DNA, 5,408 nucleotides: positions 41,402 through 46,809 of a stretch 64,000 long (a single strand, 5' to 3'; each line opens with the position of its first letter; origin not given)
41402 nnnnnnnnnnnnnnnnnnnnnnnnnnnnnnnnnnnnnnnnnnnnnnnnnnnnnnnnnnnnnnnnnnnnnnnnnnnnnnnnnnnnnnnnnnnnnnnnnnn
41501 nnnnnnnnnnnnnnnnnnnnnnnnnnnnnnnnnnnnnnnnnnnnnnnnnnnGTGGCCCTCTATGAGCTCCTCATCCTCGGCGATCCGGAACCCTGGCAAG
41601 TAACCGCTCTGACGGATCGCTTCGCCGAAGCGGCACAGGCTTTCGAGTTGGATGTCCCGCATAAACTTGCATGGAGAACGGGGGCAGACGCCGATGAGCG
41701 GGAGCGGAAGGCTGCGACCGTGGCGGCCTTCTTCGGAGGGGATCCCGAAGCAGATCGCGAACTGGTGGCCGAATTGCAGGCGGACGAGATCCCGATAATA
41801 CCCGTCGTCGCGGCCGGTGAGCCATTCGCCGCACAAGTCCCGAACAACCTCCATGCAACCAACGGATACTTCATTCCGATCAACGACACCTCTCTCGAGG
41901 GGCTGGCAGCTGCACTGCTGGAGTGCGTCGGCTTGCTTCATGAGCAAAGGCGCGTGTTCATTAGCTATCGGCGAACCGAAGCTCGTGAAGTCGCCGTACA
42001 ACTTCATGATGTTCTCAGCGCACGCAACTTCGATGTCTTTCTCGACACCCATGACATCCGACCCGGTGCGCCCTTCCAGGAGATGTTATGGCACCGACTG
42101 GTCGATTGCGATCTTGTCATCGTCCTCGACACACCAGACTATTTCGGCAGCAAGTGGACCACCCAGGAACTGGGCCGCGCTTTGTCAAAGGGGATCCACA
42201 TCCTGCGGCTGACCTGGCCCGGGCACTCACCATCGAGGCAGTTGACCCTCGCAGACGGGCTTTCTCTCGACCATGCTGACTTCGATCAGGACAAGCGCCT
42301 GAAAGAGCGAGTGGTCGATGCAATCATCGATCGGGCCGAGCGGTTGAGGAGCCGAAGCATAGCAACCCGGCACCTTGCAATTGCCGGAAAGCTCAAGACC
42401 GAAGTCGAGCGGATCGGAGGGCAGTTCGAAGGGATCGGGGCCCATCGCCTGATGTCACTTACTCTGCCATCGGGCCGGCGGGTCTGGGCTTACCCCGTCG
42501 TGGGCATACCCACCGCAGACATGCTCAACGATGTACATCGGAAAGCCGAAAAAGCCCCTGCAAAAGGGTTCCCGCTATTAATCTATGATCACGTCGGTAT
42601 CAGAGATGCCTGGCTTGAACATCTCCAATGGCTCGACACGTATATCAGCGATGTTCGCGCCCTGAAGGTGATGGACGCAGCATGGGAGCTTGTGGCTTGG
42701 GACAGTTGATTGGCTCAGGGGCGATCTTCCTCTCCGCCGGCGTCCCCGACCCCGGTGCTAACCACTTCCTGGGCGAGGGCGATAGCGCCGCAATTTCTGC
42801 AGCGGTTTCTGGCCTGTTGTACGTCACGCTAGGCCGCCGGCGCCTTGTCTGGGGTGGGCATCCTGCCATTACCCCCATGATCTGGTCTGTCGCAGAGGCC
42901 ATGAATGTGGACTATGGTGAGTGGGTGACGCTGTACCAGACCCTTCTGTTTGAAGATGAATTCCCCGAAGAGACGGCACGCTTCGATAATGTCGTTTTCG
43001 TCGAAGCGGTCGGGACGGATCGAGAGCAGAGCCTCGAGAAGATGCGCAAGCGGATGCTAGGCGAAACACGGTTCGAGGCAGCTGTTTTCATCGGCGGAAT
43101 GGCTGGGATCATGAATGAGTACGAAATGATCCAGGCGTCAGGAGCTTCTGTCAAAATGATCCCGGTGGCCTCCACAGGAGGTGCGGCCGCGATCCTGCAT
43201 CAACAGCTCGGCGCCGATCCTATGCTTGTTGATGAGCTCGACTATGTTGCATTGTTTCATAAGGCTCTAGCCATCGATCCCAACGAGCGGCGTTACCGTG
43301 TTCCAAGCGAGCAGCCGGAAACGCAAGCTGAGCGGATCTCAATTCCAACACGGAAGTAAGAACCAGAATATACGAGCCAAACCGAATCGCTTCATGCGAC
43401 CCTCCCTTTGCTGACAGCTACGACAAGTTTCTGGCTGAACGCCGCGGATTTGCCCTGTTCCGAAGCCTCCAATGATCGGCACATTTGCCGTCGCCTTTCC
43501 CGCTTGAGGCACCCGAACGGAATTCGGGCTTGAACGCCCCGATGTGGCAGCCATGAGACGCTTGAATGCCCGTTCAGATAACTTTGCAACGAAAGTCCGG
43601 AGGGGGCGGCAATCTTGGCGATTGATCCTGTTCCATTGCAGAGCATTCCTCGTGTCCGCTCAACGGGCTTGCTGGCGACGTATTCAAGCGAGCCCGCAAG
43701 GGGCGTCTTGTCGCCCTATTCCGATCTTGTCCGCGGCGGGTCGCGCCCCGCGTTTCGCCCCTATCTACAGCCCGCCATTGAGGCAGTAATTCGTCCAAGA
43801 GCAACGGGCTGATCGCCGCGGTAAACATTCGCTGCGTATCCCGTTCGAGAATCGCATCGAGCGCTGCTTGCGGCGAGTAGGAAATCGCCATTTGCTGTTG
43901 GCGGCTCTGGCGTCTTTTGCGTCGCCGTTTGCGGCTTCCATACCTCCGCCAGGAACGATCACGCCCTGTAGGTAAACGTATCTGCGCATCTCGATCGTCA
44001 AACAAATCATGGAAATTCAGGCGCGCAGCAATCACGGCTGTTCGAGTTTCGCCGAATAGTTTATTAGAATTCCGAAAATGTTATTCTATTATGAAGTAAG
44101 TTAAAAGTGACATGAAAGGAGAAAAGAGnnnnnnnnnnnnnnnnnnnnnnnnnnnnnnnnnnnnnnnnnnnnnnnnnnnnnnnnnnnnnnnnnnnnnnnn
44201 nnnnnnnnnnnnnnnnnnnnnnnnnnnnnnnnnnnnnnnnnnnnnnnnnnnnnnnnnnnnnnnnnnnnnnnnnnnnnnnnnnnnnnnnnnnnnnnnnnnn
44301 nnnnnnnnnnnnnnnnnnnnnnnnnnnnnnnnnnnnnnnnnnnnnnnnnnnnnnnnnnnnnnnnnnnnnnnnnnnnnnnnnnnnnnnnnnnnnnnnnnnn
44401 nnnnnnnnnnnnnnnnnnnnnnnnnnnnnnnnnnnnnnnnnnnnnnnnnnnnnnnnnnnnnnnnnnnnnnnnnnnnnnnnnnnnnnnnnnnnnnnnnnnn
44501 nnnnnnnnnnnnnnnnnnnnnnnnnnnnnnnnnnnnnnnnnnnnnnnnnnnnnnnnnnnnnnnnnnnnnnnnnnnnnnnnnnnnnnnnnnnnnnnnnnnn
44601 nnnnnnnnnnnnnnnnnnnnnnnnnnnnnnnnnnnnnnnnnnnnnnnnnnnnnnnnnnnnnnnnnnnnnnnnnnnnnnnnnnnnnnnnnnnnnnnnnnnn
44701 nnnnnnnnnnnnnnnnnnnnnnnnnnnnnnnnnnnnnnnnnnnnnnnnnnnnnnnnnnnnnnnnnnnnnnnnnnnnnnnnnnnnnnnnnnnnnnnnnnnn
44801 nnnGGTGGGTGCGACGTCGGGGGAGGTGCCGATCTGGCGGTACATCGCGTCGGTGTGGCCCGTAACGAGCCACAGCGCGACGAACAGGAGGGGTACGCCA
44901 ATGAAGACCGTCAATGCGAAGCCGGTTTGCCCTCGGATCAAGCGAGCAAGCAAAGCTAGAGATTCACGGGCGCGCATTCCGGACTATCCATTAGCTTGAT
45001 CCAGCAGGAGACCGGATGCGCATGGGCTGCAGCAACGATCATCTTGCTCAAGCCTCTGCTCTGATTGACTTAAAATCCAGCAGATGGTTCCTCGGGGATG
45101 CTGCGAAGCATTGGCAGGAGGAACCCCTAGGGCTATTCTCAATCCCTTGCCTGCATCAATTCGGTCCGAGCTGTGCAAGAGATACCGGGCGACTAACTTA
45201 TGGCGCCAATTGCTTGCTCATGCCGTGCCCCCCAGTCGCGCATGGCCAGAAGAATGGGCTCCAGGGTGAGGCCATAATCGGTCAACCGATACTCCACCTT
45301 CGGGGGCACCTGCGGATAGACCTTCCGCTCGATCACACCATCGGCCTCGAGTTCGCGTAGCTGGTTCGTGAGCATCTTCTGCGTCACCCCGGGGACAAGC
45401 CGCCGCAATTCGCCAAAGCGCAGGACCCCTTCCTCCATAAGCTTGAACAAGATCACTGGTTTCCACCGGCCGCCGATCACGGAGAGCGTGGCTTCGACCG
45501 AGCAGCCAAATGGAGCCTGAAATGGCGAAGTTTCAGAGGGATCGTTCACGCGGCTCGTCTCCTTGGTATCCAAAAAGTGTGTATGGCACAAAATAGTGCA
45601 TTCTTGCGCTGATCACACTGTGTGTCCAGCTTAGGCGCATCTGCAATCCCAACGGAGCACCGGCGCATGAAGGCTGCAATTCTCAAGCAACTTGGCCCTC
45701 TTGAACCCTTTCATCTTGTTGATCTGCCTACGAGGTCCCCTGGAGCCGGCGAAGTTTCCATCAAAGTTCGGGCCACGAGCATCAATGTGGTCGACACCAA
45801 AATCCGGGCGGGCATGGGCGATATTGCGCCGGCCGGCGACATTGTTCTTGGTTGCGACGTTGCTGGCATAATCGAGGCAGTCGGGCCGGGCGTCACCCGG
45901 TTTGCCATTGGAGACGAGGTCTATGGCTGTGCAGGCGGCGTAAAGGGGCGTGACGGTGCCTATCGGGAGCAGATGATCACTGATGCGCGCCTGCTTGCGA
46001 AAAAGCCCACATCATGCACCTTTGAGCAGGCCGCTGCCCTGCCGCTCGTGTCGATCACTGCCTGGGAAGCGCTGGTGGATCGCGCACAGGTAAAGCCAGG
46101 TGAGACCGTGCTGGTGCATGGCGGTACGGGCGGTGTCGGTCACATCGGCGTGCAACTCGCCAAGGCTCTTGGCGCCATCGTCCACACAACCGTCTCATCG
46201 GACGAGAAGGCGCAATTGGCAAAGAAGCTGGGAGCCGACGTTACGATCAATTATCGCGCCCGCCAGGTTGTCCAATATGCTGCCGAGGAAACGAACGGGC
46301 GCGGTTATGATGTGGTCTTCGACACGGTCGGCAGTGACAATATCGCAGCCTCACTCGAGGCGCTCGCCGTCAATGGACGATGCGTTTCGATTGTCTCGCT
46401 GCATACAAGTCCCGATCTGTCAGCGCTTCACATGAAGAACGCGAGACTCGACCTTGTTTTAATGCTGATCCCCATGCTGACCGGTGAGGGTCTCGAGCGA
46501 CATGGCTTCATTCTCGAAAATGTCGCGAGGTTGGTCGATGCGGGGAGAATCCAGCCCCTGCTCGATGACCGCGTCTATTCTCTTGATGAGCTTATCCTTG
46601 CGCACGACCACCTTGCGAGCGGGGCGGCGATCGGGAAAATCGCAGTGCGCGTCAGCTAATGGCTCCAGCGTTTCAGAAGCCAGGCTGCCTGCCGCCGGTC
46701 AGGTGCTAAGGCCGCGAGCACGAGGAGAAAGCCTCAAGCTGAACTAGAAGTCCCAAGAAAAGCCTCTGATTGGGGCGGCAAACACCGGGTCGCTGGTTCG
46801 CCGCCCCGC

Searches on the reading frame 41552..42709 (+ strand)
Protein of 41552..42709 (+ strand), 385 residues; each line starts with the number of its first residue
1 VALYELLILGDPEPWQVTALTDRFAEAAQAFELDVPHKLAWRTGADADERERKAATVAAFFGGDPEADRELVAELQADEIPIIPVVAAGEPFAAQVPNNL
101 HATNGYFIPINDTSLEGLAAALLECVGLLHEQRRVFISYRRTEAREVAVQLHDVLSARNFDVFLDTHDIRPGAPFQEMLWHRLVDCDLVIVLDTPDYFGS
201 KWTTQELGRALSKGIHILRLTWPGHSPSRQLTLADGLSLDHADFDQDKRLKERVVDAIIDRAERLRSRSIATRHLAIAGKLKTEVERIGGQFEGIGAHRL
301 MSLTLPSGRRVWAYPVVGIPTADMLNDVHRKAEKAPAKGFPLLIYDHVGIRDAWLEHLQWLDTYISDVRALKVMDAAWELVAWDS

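Call 5: search_protein_families(library=pfam, proteins=[window:41552-42709:+], max_evalue=0.01)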
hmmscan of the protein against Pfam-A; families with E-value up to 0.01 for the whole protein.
window:41552-42709:+ (385 aa): 2 families
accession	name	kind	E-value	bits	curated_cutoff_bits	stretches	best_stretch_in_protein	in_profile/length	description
PF13676.11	TIR_2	-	2e-17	64.2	28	1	135-245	1-109/122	TIR domain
PF01582.25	TIR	-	4.6e-05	23.7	21.3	1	135-211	4-81/179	TIR domain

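Call 6: search_protein_families(library=padloc, proteins=[window:41552-42709:+], max_evalue=0.01)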
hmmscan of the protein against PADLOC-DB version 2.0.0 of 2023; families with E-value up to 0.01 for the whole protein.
window:41552-42709:+ (385 aa): 10 families
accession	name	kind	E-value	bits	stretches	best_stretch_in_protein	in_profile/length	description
PDLC00434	ThsB1|ThsB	-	1.3e-78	262.9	1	43-377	48-389/396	TIR-like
PDLC02012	SAVED5--SAVED_TIR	-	5.1e-09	33.7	1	134-212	15-93/404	-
PDLC05062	PDC-S66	-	6.6e-07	27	1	132-208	148-224/282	-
PDLC00727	Effector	-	4.1e-05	20.2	1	134-175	175-216/590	TIR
PDLC02013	SAVED5--SAVED_TIR_JAB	-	0.00029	17.5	1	127-177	167-217/584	-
PDLC00728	Effector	-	0.0014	15.6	1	132-173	9-50/432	TIR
PDLC00424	ThsB1|ThsB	-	0.0021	15.9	1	131-196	100-165/234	TIR-like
PDLC03957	bSEFIR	-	0.0043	14.9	1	131-197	37-105/412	-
PDLC00423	ThsB1|ThsB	-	0.0048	14.6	1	120-210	23-117/190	TIR-like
PDLC00419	ThsB1|ThsB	-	0.0064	14.3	0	130-210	25-108/165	TIR-like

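Call 7: search_protein_families(library=ncbifam, proteins=[window:41552-42709:+], max_evalue=0.01)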
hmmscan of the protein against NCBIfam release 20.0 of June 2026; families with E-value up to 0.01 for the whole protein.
window:41552-42709:+ (385 aa): 3 families
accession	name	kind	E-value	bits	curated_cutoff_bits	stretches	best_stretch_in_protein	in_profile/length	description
NF058526.1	Thoeris_type3_ThcB4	equivalog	1.2e-137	458.8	220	1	4-378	1-375/375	Thoeris type III anti-phage system protein ThcB4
NF042941.1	Retron_TIR_antiphage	equivalog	1.1e-07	31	600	1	131-216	338-423/464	TIR domain-containing anti-phage reverse transcriptase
NF040588.1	FxsC_Nterm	equivalog_domain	0.00091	19.2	130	1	161-207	47-92/182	TIR-like protein FxsC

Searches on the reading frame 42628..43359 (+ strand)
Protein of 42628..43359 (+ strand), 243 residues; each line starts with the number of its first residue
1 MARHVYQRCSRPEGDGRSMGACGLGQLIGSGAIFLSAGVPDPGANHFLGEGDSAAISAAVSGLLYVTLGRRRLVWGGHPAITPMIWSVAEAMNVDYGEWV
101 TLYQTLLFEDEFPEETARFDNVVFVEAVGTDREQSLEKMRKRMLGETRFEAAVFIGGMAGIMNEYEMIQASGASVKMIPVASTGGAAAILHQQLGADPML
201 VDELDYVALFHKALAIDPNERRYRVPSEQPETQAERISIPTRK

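Call 5: search_protein_families(library=pfam, proteins=[window:42628-43359:+], max_evalue=0.01)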
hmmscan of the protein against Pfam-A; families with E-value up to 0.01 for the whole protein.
window:42628-43359:+ (243 aa): 2 families
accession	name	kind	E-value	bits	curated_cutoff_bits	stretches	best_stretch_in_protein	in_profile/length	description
PF18180.6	LD_cluster3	-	5e-66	222.1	25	1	46-214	1-170/170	SLOG cluster3 family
PF18185.7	STALD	-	0.00048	20.1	24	1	131-197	99-172/211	Sir2- and TIR-associating SLOG family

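Call 6: search_protein_families(library=padloc, proteins=[window:42628-43359:+], max_evalue=0.01)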
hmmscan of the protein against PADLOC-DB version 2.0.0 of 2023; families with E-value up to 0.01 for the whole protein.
window:42628-43359:+ (243 aa): 0 families

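Call 7: search_protein_families(library=ncbifam, proteins=[window:42628-43359:+], max_evalue=0.01)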
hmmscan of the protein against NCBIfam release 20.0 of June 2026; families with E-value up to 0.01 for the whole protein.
window:42628-43359:+ (243 aa): 1 family
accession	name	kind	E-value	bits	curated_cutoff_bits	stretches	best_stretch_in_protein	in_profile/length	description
NF058525.1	Thoeris_type3_ThcA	equivalog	9.3e-69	230.8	110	1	33-214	1-184/184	Thoeris type III anti-phage system protein ThcA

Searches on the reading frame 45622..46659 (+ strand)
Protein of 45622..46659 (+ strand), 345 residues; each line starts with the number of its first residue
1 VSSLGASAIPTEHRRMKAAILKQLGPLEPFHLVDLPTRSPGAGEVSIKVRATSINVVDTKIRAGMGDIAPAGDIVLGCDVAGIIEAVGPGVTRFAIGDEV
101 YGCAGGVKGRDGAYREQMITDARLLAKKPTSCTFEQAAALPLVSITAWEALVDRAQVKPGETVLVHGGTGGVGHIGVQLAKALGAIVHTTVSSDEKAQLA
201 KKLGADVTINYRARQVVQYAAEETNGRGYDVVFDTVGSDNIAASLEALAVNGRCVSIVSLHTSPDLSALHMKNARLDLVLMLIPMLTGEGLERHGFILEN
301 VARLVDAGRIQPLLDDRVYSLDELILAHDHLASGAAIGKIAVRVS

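Call 19: search_protein_families(library=pfam, proteins=[window:45622-46659:+], max_evalue=0.001)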
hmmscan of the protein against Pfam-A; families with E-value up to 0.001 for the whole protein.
window:45622-46659:+ (345 aa): 3 families
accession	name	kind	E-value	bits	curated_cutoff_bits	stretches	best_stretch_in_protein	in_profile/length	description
PF00107.32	ADH_zinc_N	-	1.4e-26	93.4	31.8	1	171-265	1-96/129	Zinc-binding dehydrogenase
PF13602.12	ADH_zinc_N_2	-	2.5e-25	90.4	27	1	203-342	1-134/134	Zinc-binding dehydrogenase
PF08240.17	ADH_N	-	5.4e-16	59.2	23.5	1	41-129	1-103/104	Alcohol dehydrogenase GroES-like domain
